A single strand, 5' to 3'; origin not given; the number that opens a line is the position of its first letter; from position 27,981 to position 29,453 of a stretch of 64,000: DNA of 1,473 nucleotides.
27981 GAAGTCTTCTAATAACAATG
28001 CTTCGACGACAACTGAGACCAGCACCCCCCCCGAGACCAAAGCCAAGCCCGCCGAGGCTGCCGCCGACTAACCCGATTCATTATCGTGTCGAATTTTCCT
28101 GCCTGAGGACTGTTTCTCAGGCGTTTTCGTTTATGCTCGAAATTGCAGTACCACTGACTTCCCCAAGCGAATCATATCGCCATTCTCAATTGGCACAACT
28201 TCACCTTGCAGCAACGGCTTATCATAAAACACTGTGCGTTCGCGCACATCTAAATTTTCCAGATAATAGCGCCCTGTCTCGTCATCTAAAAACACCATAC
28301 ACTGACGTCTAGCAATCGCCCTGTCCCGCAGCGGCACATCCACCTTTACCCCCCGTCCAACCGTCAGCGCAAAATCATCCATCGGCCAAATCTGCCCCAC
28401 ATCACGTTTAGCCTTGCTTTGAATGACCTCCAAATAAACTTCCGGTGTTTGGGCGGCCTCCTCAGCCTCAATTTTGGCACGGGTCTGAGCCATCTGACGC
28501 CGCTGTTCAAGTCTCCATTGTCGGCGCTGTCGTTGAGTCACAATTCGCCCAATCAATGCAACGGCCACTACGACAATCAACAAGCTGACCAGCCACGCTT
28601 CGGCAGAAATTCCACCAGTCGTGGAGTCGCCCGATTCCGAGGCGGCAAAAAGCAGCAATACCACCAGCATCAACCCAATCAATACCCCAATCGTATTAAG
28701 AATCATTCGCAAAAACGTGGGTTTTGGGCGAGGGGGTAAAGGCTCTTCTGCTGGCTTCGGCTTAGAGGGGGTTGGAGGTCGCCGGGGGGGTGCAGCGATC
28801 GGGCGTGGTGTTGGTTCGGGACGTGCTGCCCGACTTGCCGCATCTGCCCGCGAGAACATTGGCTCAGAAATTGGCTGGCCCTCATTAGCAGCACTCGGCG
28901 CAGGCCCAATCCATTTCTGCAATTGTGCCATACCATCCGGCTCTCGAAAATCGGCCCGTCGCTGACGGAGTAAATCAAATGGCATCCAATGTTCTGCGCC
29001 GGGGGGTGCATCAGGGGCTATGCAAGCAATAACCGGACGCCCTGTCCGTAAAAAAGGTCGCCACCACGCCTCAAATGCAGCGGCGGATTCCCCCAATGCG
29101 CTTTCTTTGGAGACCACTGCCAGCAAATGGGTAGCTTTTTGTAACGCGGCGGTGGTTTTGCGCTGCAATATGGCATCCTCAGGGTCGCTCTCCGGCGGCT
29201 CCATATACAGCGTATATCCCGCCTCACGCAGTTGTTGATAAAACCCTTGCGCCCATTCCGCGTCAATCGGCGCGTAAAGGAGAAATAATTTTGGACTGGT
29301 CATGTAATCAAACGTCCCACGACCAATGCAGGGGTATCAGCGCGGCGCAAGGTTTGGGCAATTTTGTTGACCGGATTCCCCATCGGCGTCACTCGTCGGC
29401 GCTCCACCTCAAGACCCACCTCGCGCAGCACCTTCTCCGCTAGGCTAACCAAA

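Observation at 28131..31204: Translationally coupled four-gene operon: zinc-ribbon membrane protein, small membrane protein, atypical Trm112-like methyltransferase, and a TIR-like/2TM/FHA-like protein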

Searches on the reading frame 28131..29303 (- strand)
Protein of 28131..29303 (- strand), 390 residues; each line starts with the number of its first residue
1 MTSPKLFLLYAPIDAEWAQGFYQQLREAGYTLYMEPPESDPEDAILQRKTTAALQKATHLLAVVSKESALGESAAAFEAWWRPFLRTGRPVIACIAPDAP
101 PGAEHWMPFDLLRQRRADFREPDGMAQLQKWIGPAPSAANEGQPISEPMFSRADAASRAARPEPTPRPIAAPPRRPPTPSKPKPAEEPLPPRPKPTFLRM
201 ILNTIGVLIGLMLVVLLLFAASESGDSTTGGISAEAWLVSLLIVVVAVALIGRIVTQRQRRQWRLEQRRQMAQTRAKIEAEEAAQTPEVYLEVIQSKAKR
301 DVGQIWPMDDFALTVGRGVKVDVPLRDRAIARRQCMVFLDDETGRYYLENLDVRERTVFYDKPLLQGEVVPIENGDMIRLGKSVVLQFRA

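Call 3: search_protein_families(library=pfam, proteins=[window:28131-29303:-], max_evalue=1)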
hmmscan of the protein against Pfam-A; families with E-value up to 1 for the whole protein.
window:28131-29303:- (390 aa): 15 families
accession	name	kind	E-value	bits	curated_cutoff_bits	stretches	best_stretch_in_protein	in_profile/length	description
PF00498.31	FHA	-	1.4e-09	38.7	20.7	1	314-381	2-67/67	FHA domain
PF13676.11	TIR_2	-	1.5e-07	32.3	28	1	7-114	2-111/122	TIR domain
PF25592.1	DUF7937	-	0.00069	19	31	1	186-265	126-204/402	Domain of unknown function (DUF7937)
PF03706.18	LPG_synthase_TM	-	0.0028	17.6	33.4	1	197-279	114-196/302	Lysylphosphatidylglycerol synthase TM region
PF16697.10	Yop-YscD_cpl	-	0.0055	17.4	33.2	1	302-383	8-86/94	Inner membrane component of T3SS, cytoplasmic domain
PF12794.12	MscS_TM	-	0.0088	15.4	28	1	196-292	193-297/339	Mechanosensitive ion channel inner membrane domain 1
PF04290.18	DctQ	-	0.013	15.9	28.3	1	190-258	58-125/132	Tripartite ATP-independent periplasmic transporters, DctQ component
PF04145.20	Ctr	-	0.022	15.8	25.3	0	163-215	87-129/151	Ctr copper transporter family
PF19744.4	DUF6232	-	0.022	15.6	27.4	1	210-271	39-92/117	Family of unknown function (DUF6232)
PF07332.16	Phage_holin_3_6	-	0.038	14.5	28.4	1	205-278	43-108/116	Putative Actinobacterial Holin-X, holin superfamily III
PF03631.20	Virul_fac_BrkB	-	0.074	13.1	33.7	1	197-264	110-191/259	Virulence factor BrkB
PF13347.12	MFS_2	-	0.081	11.9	27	1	197-261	137-200/427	MFS/sugar transport protein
PF10883.13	DUF2681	-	0.11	13.3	28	1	246-288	6-48/90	Protein of unknown function (DUF2681)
PF07095.16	IgaA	-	0.11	10.9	25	1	238-353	5-116/702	Intracellular growth attenuator protein IgaA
PF23928.1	DUF7266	-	0.22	11.7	27.6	1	233-282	13-63/145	Family of unknown function (DUF7266)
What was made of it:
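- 28899..29303 (-): Gene D, residues 1-135. TIR-fold domain. Trp80 (29064-29066) occupies the canonical catalytic Glu column. The conserved Glu78 (29070-29072) lies two residues upstream. Pfam TIR_2 at 32.3 bits (call 3).
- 28131..28442 (-): Gene D, residues 288-390 plus the stop codon. FHA-fold domain without the phosphothreonine-binding set. It reads G316-R317, A331-R-R-Q334 and V353-R-E-R356, and ends in the family-specific motif LQFR. Pfam FHA at 38.7 bits (call 3).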

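Call 4: search_protein_families(library=padloc, proteins=[window:28131-29303:-], max_evalue=1)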
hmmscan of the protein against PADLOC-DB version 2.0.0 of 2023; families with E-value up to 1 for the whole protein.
window:28131-29303:- (390 aa): 0 families

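Call 5: search_protein_families(library=ncbifam, proteins=[window:28131-29303:-], max_evalue=1)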
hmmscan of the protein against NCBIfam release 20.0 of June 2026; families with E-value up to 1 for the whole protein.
window:28131-29303:- (390 aa): 9 families
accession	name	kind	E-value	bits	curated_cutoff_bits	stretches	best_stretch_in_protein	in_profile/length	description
NF049868.1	FhaB_Rv0019c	equivalog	3.5e-07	30.4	125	1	241-385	16-156/158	FHA domain-containing protein FhaB/FipA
TIGR03354.1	VI_FHA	hypoth_equivalog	3.1e-05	24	120.25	1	313-384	26-98/420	type VI secretion system-associated FHA domain protein TagH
NF052573.1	HisKinEspAMyxo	equivalog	0.00089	17.4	1400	1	283-389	18-120/755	serine histidine kinase EspA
TIGR01620.2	hyp_HI0043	subfamily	0.011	15.4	160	1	202-299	57-156/329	TIGR01620 family protein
NF037980.1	T2SS_GspK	equivalog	0.024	14.2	130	1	238-352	7-107/307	type II secretion system minor pseudopilin GspK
NF038216.1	ABZJ_00895_fam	subfamily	0.035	14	33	1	203-254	6-122/134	ABZJ_00895 family protein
NF033740.0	MarP_fam_protase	equivalog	0.093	11.7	250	1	198-271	22-93/390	MarP family serine protease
NF006283.1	PRK08455.1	equivalog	0.13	11.9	187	1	239-313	28-94/182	flagellar basal body-associated protein FliL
NF046000.1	MAG1210_fam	subfamily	0.33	9.5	275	1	199-289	66-151/550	MAG1210 family protein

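Call 6: find_homologous_proteins(query=window:28131-29303:-)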
Query window:28131-29303:- (390 aa): 19 proteins with E <= 0.001 among 8000 candidates.
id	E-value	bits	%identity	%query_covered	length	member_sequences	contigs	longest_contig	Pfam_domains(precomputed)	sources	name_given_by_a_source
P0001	4.1e-245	831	97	100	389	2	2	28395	PF00498.32,PF13676.12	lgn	-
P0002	1.3e-244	829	97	100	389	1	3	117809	PF00498.32,PF13676.12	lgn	-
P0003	1.3e-243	826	95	100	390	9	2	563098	PF00498.32,PF13676.12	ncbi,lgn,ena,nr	ncbi:MAG: FHA domain-containing protein [Anaerolineae bacterium]|nr:FHA domain-containing protein [A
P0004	2.0e-208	710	82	100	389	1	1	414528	PF00498.32,PF13676.12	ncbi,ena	-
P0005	2.4e-202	690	81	100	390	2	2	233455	PF00498.32,PF13676.12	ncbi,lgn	-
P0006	2.9e-200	683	81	100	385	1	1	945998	PF00498.32,PF13676.12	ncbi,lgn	-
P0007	2.8e-176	604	70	100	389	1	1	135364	PF00498.32,PF13676.12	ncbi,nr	ncbi:MAG: FHA domain-containing protein [Chloroflexi bacterium]|nr:FHA domain-containing protein [Ch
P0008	8.0e-157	540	65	100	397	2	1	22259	PF00498.32,PF13676.12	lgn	-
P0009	7.2e-154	530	64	100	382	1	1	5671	PF00498.32,PF13676.12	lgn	-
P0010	5.0e-85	304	40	100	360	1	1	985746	PF00498.32,PF13676.12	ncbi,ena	-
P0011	4.0e-76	274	37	100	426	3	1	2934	PF13676.12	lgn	-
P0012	9.3e-73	263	36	100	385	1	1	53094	PF00498.32,PF13676.12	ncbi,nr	ncbi:MAG: FHA domain-containing protein [Chloroflexi bacterium]|nr:FHA domain-containing protein [Ch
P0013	6.2e-71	257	37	100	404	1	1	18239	PF13676.12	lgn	-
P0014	3.5e-61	225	35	100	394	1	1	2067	PF13676.12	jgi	jgi:hypothetical protein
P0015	3.8e-60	222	33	100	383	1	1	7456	PF00498.32,PF16697.11,PF13676.12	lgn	-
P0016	6.6e-60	221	34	100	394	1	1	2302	PF13676.12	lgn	-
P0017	3.8e-56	209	36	99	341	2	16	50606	PF00498.32,PF13676.12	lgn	-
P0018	9.1e-56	207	37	99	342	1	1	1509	PF00498.32,PF13676.12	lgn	-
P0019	6.2e-55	205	35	100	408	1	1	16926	PF00498.32,PF16697.11,PF13676.12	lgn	-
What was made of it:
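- On TIR domain (Pfam PF13676 TIR_2): Precomputed TIR_2 hits are on record for all 19 homologue clusters (call 6).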

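Call 8: find_encoding_contigs(protein=P0010, flank=8000, max_places=2)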
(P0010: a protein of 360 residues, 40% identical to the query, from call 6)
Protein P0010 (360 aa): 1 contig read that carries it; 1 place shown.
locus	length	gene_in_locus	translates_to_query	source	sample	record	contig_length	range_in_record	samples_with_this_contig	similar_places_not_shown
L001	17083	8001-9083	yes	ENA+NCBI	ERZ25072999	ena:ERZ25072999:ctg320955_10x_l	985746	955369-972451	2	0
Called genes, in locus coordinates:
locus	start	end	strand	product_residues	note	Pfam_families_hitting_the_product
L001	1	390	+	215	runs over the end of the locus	PF13489:Methyltransf_23 (weak), PF08241:Methyltransf_11, PF08242:Methyltransf_12, PF13649:Methyltransf_25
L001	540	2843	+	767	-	PF14827:dCache_3, PF00672:HAMP (weak), PF13188:PAS_8 (weak), PF02518:HATPase_c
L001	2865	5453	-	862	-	PF11897:DUF3417, PF00343:Phosphorylase, PF28476:GlgP_C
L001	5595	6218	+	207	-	PF13240:Zn_Ribbon_1 (weak)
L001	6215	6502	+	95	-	-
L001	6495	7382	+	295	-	PF08241:Methyltransf_11, PF13489:Methyltransf_23 (weak)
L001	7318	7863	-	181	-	PF00578:AhpC-TSA, PF08534:Redoxin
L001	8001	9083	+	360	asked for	PF13676:TIR_2, PF00498:FHA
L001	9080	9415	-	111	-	PF09723:Zn_ribbon_8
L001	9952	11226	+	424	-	PF13546:DDE_5, PF01609:DDE_Tnp_1 (weak)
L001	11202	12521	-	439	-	PF13546:DDE_5, PF01609:DDE_Tnp_1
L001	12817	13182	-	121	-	PF08388:GIIM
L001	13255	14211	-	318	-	PF00078:RVT_1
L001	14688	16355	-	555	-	PF00581:Rhodanese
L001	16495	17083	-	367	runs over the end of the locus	PF02085:Cytochrom_CIII (faint), PF14522:Cytochrome_C7 (faint), PF14537:Cytochrom_c3_2 (faint)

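Call 9: find_encoding_contigs(protein=P0012, flank=8000, max_places=2)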
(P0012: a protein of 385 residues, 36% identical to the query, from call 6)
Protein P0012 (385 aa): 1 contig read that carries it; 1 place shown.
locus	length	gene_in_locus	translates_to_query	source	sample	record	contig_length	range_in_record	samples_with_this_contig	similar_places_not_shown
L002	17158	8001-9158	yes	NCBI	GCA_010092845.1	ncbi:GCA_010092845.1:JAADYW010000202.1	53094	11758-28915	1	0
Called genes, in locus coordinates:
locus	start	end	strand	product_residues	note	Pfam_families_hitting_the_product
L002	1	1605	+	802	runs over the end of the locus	PF14827:dCache_3, PF00672:HAMP (weak), PF00989:PAS (faint), PF08448:PAS_4 (faint), PF13188:PAS_8 (weak), PF02518:HATPase_c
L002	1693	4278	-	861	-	PF11897:DUF3417, PF00343:Phosphorylase, PF28476:GlgP_C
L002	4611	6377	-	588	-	PF09913:DUF2142 (faint)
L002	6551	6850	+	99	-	-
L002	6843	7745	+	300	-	PF13489:Methyltransf_23 (weak), PF08241:Methyltransf_11, PF13847:Methyltransf_31 (weak)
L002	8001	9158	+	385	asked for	PF13676:TIR_2 (weak), PF00498:FHA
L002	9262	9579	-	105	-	PF09723:Zn_ribbon_8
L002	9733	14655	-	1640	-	PF02366:PMT (weak), PF13231:PMT_2, PF08450:SGL (faint), PF25021:TEN_NHL (faint), PF01436:NHL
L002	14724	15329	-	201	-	-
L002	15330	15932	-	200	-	PF07638:Sigma70_ECF (weak), PF04542:Sigma70_r2, PF08281:Sigma70_r4_2, PF04545:Sigma70_r4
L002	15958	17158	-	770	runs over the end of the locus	PF13231:PMT_2 (weak)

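Call 10: find_encoding_contigs(protein=P0017, flank=8000, max_places=2)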
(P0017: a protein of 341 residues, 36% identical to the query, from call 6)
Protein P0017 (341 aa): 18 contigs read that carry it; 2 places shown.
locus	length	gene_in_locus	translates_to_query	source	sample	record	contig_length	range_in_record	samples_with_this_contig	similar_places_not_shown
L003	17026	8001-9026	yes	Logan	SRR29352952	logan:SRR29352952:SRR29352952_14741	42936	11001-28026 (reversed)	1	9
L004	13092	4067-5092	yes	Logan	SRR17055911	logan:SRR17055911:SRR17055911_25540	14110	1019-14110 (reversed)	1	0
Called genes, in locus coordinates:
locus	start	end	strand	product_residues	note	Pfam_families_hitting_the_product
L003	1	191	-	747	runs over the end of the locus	PF00390:malic, PF03949:Malic_M, PF01515:PTA_PTB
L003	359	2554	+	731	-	PF13188:PAS_8 (faint), PF00672:HAMP (weak), PF02518:HATPase_c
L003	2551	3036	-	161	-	PF13302:Acetyltransf_3 (weak), PF13420:Acetyltransf_4, PF00583:Acetyltransf_1, PF13673:Acetyltransf_10 (weak), PF13508:Acetyltransf_7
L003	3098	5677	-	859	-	PF11897:DUF3417, PF00343:Phosphorylase, PF28476:GlgP_C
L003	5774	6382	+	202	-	-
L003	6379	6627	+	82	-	-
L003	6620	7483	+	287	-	-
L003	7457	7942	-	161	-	PF00578:AhpC-TSA, PF08534:Redoxin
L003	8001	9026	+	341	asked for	PF13676:TIR_2, PF00498:FHA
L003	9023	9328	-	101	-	PF09723:Zn_ribbon_8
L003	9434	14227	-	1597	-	PF13231:PMT_2, PF08450:SGL (faint), PF25021:TEN_NHL (faint), PF01436:NHL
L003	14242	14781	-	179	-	-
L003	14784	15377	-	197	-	PF07638:Sigma70_ECF, PF04542:Sigma70_r2, PF08281:Sigma70_r4_2, PF04545:Sigma70_r4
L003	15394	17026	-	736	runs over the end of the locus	-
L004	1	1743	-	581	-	?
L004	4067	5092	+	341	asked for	PF13676:TIR_2, PF00498:FHA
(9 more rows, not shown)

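Call 15: search_solved_structures(query=A1, max_evalue=1, show_alignments=5)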
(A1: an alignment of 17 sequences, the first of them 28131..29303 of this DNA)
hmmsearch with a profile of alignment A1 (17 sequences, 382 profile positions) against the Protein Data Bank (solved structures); distinct sequences matched with E-value up to 1: 31.
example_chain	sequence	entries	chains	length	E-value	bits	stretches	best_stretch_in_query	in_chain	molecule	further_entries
1lgq_A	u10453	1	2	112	1e-06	31.4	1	300-370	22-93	cell cycle checkpoint protein CHFR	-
1lgp_A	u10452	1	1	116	1.1e-06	31.3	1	300-370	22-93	cell cycle checkpoint protein CHFR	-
3po8_A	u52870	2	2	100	2.5e-05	26.8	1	293-376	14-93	Putative uncharacterized protein TB39.8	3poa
2lc1_A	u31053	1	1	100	2.6e-05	26.8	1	293-375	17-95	Putative uncharacterized protein TB39.8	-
3oun_A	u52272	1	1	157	0.00011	24.7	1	293-375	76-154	Putative uncharacterized protein TB39.8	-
6ar0_A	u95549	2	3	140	0.00042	22.8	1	311-374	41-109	Sarcolemmal membrane-associated protein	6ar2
1uht_A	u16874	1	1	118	0.0014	21.1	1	306-373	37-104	expressed protein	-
2aff_A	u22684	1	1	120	0.0014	21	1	296-370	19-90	Antigen KI-67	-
1r21_A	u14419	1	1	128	0.0017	20.8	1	296-370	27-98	Antigen Ki-67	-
2fez_A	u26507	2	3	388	0.0028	20.1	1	245-370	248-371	Probable regulatory protein embR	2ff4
9nm2_A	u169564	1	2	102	0.0029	20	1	187-255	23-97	Cell division protein CrgA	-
2mmu_A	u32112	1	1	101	0.0029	20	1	187-255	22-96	Cell division protein CrgA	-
6hc1_A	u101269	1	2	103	0.012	18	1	293-376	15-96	GGDEF domain protein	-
6hc0_B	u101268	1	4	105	0.012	17.9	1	293-376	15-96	GGDEF domain protein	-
4jon_A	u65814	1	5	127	0.03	16.7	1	299-351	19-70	Centrosomal protein of 170 kDa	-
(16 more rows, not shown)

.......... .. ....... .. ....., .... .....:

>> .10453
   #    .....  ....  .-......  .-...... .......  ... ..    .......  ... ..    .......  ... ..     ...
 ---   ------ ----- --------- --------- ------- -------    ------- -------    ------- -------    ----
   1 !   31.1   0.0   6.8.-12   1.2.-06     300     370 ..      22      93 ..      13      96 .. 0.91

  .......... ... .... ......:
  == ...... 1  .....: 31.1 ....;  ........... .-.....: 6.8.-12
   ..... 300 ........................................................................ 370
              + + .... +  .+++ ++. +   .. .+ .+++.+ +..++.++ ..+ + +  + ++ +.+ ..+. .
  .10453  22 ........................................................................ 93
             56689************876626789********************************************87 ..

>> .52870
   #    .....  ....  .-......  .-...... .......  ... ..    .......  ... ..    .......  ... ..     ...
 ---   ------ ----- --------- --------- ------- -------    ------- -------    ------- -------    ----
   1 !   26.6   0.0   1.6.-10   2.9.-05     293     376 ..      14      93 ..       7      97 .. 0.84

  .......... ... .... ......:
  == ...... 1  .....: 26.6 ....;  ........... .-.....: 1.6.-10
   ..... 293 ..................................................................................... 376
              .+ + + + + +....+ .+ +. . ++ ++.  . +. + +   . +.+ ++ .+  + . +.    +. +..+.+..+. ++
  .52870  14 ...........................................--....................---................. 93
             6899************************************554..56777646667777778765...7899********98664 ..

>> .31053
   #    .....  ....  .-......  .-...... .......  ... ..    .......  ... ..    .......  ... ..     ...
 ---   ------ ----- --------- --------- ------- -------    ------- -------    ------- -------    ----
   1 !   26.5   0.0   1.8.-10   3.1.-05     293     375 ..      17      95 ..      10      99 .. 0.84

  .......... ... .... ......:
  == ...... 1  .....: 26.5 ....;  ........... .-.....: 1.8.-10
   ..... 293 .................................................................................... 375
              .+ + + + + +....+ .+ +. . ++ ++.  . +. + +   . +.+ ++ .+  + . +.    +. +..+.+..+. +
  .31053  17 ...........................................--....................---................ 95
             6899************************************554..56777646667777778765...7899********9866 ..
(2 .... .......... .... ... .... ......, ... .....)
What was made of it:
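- On FHA domain (Pfam PF00498): Profile hits to CHFR and Rv0020c (call 15).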
